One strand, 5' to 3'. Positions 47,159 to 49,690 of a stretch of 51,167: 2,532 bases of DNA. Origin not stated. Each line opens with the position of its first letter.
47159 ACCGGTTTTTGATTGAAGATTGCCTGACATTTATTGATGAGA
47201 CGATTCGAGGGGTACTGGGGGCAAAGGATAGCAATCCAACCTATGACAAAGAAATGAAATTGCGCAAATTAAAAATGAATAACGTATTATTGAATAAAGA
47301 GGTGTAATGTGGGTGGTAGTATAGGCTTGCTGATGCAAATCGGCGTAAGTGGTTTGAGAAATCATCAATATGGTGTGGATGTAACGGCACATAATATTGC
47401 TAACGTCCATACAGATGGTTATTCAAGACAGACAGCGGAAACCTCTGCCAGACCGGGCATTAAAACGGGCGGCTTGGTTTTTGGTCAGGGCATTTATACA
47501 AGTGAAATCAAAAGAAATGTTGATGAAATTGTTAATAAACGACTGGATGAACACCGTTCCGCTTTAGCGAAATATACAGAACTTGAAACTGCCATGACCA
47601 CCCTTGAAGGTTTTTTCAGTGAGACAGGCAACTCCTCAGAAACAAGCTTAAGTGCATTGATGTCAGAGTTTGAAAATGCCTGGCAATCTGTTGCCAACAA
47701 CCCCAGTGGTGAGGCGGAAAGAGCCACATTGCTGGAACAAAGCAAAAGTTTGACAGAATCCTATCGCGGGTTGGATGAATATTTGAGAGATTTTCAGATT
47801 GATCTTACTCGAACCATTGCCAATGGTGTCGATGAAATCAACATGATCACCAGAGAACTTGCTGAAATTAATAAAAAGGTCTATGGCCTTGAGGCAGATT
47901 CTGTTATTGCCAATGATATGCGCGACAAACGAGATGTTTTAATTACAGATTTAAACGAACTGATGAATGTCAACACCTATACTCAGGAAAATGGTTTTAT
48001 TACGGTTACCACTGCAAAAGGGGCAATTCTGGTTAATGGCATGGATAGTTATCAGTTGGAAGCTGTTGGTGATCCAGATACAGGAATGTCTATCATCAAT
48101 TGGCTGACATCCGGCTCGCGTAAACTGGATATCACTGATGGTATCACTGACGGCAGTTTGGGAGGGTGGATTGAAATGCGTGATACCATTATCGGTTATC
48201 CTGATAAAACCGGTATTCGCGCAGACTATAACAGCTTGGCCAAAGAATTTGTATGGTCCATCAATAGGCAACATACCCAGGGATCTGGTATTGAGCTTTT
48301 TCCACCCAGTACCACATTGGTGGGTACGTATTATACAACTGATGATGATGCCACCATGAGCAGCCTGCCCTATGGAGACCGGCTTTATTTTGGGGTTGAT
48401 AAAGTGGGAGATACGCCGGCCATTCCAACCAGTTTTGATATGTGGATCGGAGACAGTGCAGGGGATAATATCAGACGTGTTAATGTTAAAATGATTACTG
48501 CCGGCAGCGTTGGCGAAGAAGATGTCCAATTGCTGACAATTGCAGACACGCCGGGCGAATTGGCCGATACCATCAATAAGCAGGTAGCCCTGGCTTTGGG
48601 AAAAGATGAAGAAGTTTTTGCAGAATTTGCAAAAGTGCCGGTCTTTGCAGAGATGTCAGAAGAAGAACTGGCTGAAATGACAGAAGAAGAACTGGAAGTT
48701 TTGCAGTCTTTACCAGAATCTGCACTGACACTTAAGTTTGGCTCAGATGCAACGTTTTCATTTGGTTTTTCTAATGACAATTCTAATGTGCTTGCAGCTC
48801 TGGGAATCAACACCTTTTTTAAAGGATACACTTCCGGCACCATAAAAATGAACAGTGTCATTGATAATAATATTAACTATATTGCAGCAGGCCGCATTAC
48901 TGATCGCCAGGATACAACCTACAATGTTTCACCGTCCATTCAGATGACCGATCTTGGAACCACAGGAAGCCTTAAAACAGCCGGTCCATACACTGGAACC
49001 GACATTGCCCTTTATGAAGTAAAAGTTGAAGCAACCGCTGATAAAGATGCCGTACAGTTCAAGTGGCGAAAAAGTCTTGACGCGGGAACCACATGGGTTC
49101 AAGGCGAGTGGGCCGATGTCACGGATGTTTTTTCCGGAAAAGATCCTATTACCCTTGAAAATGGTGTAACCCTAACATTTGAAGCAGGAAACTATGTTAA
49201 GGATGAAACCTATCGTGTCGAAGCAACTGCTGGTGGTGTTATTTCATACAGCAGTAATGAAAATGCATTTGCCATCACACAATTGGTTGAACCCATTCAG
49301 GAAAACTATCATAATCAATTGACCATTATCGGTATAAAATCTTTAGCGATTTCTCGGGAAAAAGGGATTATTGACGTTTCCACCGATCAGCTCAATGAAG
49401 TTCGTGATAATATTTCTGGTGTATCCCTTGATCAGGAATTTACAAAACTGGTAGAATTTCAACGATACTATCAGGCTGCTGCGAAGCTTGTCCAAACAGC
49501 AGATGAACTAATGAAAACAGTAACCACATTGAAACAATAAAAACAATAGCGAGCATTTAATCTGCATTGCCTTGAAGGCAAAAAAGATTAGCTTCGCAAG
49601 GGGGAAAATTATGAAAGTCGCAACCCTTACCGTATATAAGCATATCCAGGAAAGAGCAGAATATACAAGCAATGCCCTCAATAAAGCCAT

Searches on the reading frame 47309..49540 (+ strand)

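Call 62: search_protein_families(library=pfam, proteins=[window:47309-49540:+], max_evalue=0.0001)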
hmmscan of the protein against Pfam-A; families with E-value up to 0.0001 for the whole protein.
window:47309-49540:+ (743 aa): 3 families
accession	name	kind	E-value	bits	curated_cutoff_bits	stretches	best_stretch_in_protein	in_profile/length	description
PF22638.1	FlgK_D1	-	7.4e-50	170.1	28.6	1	108-327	9-223/233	Flagellar hook-associated protein FlgK helical domain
PF06429.18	Flg_bbr_C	-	9.1e-13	47.9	23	1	702-741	7-46/46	Flagellar basal body rod FlgEFG protein C-terminal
PF00460.25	Flg_bb_rod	-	5.9e-05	23.4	20.7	0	9-38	1-30/31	Flagella basal body rod protein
